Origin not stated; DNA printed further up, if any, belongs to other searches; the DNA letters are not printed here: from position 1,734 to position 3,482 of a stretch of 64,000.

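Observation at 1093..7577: DUF92 / B12-radical-SAM / GGR-like reductase / flavin reductase / methyltransferase / SRPBCC / KAS operon: uncharacterised lipid or polyketide-tailoring cluster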

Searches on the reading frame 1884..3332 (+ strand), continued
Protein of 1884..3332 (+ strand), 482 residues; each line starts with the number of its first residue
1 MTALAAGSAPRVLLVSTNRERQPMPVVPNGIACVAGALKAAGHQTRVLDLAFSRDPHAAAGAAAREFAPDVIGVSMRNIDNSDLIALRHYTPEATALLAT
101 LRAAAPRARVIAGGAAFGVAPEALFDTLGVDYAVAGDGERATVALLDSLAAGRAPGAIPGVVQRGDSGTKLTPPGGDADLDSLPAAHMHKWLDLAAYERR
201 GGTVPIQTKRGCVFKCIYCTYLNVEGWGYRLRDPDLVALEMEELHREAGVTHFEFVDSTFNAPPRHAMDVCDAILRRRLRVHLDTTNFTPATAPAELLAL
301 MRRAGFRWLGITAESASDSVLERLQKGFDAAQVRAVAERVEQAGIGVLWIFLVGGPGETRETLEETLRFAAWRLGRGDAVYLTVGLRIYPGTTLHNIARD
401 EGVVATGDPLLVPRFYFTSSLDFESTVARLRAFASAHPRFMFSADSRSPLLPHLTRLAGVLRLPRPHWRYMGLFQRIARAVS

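Call 43: find_encoding_contigs(protein=P0123, flank=8000, max_places=2)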
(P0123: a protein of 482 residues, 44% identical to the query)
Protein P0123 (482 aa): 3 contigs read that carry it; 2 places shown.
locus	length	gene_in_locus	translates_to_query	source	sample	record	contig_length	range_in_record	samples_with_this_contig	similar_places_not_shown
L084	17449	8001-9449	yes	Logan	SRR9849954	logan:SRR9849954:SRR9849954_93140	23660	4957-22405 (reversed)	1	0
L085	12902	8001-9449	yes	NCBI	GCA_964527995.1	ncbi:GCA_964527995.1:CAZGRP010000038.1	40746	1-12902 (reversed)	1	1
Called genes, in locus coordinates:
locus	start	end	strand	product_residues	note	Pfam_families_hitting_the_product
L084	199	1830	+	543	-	PF01590:GAF, PF13185:GAF_2, PF13492:GAF_3, PF07228:SpoIIE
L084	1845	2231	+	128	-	PF00072:Response_reg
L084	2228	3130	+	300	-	PF08668:HDOD, PF01966:HD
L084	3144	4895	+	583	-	PF01590:GAF (weak), PF13185:GAF_2, PF00989:PAS, PF08448:PAS_4, PF13426:PAS_9, PF13596:PAS_10, PF00512:HisKA, PF02518:HATPase_c, +1 more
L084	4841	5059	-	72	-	-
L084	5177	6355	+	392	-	PF00512:HisKA, PF02518:HATPase_c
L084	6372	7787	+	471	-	PF00072:Response_reg, PF18551:TackOD1, PF00990:GGDEF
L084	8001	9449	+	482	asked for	PF02310:B12-binding, PF04055:Radical_SAM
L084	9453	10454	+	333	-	PF01040:UbiA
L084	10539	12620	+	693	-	PF13439:Glyco_transf_4, PF13579:Glyco_trans_4_4 (weak), PF20706:GT4-conflict, PF00534:Glycos_transf_1, PF13692:Glyco_trans_1_4, PF13524:Glyco_trans_1_2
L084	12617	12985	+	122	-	PF13473:Cupredoxin_1, PF00127:Copper-bind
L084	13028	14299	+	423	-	PF19089:DUF5777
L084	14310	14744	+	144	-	-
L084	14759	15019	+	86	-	-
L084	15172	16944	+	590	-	PF02543:Carbam_trans_N, PF16861:Carbam_trans_C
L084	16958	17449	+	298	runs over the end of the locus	PF01209:Ubie_methyltran (weak), PF03848:TehB (weak), PF13489:Methyltransf_23, PF13847:Methyltransf_31, PF08241:Methyltransf_11, PF08242:Methyltransf_12, PF13649:Methyltransf_25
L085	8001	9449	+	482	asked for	PF02310:B12-binding, PF04055:Radical_SAM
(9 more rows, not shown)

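Call 44: find_encoding_contigs(protein=P0131, flank=8000, max_places=2)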
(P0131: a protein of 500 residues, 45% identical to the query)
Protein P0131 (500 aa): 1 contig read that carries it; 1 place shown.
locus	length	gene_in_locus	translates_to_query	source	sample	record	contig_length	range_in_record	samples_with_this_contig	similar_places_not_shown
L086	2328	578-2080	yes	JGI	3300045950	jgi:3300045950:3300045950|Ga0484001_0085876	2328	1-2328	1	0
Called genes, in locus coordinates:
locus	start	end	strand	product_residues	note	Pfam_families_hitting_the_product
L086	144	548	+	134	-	PF13473:Cupredoxin_1 (weak), PF00116:COX2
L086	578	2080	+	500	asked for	PF02310:B12-binding, PF04055:Radical_SAM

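Call 45: find_encoding_contigs(protein=P0134, flank=8000, max_places=2)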
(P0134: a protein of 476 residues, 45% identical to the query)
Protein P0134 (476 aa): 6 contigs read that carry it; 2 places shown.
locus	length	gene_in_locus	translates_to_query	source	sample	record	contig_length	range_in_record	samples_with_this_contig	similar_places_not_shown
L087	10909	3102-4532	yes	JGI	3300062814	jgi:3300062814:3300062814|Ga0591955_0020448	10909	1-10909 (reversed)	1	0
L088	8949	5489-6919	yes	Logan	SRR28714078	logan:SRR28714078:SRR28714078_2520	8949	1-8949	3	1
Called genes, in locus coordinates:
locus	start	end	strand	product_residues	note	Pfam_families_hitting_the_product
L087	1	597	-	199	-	?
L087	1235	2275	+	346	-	PF00195:Chal_sti_synt_N, PF08392:FAE1_CUT1_RppA, PF02797:Chal_sti_synt_C, PF08541:ACP_syn_III_C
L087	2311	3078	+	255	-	PF01209:Ubie_methyltran, PF13847:Methyltransf_31 (weak), PF08241:Methyltransf_11, PF08242:Methyltransf_12 (weak), PF13649:Methyltransf_25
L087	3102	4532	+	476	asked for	PF02310:B12-binding, PF04055:Radical_SAM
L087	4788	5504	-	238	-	PF06884:DUF1264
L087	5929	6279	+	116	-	PF04304:DUF454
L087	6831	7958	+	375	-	PF00890:FAD_binding_2 (weak), PF01494:FAD_binding_3, PF03486:HI0933_like (weak), PF05834:Lycopene_cycl (weak), PF12831:FAD_oxidored, PF13450:NAD_binding_8, PF04820:Trp_halogenase (weak), PF22578:GGR_cat, +2 more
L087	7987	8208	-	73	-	-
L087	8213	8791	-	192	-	PF01814:Hemerythrin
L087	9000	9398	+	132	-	-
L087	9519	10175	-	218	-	PF01810:LysE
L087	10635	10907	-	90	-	?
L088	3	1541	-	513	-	?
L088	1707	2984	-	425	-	PF02638:GHL10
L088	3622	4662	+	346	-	PF00195:Chal_sti_synt_N, PF08392:FAE1_CUT1_RppA, PF02797:Chal_sti_synt_C, PF08541:ACP_syn_III_C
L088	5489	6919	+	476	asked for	PF02310:B12-binding, PF04055:Radical_SAM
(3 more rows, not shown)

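Call 49: find_encoding_contigs(protein=P0133, flank=8000, max_places=1)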
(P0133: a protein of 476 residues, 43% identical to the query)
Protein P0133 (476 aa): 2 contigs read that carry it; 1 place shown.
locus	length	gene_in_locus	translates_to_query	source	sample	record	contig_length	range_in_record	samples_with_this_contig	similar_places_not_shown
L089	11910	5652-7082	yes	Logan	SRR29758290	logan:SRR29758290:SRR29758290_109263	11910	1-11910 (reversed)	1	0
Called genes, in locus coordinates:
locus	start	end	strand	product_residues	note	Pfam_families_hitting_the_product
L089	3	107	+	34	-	?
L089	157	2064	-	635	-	PF06824:Glyco_hydro_125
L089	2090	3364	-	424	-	PF06245:DUF1015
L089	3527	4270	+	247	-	PF09992:NAGPA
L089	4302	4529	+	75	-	-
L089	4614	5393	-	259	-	PF24517:CBM96 (faint), PF07589:PEP_exosort_dom (weak)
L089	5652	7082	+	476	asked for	PF02310:B12-binding, PF04055:Radical_SAM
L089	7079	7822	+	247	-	PF01209:Ubie_methyltran, PF13847:Methyltransf_31, PF08241:Methyltransf_11, PF13649:Methyltransf_25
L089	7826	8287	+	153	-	PF10604:Polyketide_cyc2, PF03364:Polyketide_cyc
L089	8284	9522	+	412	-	PF00109:ketoacyl-synt, PF02801:Ketoacyl-synt_C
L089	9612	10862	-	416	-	PF03629:SASA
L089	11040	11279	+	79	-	-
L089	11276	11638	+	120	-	-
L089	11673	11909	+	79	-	?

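Call 50: find_encoding_contigs(protein=P0135, flank=8000, max_places=1)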
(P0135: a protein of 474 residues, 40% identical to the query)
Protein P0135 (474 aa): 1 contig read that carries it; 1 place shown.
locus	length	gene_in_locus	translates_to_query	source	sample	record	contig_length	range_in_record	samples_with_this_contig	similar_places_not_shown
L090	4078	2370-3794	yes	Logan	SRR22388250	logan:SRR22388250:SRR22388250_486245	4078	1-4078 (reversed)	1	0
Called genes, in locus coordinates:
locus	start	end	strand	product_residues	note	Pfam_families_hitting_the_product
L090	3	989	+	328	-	?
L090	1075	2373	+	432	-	PF00109:ketoacyl-synt, PF02801:Ketoacyl-synt_C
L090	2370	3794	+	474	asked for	PF02310:B12-binding, PF04055:Radical_SAM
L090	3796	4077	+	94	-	?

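Call 51: find_encoding_contigs(protein=P0125, flank=8000, max_places=1)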
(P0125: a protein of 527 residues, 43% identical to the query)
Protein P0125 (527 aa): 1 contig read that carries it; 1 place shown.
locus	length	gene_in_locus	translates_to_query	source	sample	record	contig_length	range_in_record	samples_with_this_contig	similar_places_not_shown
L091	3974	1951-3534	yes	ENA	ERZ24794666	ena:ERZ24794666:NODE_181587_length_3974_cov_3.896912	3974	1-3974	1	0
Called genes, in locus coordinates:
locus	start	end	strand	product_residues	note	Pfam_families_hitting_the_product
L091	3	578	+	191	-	?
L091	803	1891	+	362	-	-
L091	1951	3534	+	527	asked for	PF02310:B12-binding, PF04055:Radical_SAM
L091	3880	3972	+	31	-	?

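Call 52: find_encoding_contigs(protein=P0137, flank=8000, max_places=1)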
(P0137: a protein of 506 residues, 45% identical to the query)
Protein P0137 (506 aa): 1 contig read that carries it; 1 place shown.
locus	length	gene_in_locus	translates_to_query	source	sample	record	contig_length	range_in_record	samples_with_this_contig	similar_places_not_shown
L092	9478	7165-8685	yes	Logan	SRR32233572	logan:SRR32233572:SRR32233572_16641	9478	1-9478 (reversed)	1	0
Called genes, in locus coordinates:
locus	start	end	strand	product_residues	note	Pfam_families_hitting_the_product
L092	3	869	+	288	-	?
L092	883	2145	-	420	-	PF07690:MFS_1, PF00854:PTR2 (faint), PF07690:MFS_1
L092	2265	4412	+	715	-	PF01262:AlaDh_PNT_C (faint), PF07992:Pyr_redox_2, PF12831:FAD_oxidored (faint), PF00070:Pyr_redox, PF02852:Pyr_redox_dim, PF04250:DUF429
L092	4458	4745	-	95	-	PF19029:DUF883_C (weak)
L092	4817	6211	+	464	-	PF13660:DUF4147, PF05161:MOFRL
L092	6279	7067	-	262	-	PF01925:TauE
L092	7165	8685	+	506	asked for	PF02310:B12-binding, PF04055:Radical_SAM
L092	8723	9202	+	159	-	PF16697:Yop-YscD_cpl, PF00498:FHA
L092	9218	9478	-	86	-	?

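Call 57: search_solved_structures(query=A4, max_evalue=0.000001)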
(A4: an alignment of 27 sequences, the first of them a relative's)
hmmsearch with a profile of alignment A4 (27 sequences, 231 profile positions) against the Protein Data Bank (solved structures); distinct sequences matched with E-value up to 0.000001: 8.
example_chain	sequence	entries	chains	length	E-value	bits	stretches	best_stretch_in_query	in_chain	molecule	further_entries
3bus_A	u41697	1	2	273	8.4e-11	45.1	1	53-155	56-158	Methyltransferase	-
1xxl_A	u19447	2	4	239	1.4e-10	44.4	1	57-154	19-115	YcgJ protein | ycgJ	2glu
6uak_A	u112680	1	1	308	4.8e-10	42.6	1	53-162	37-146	SAM dependent methyltransferase LahSB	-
6uv6_A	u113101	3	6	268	5.8e-10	42.3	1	59-159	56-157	D-glucose O-methyltransferase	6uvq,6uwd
1vl5_A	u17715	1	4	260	7.4e-09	38.7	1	50-151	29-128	unknown conserved protein BH2331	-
3dh0_A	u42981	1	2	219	2.3e-08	37.1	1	54-154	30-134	SAM dependent methyltransferase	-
5gm1_A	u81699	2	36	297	1.8e-07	34.1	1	52-142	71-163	O-methylransferase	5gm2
1ve3_A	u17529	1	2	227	4.4e-07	32.9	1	48-154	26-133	hypothetical protein PH0226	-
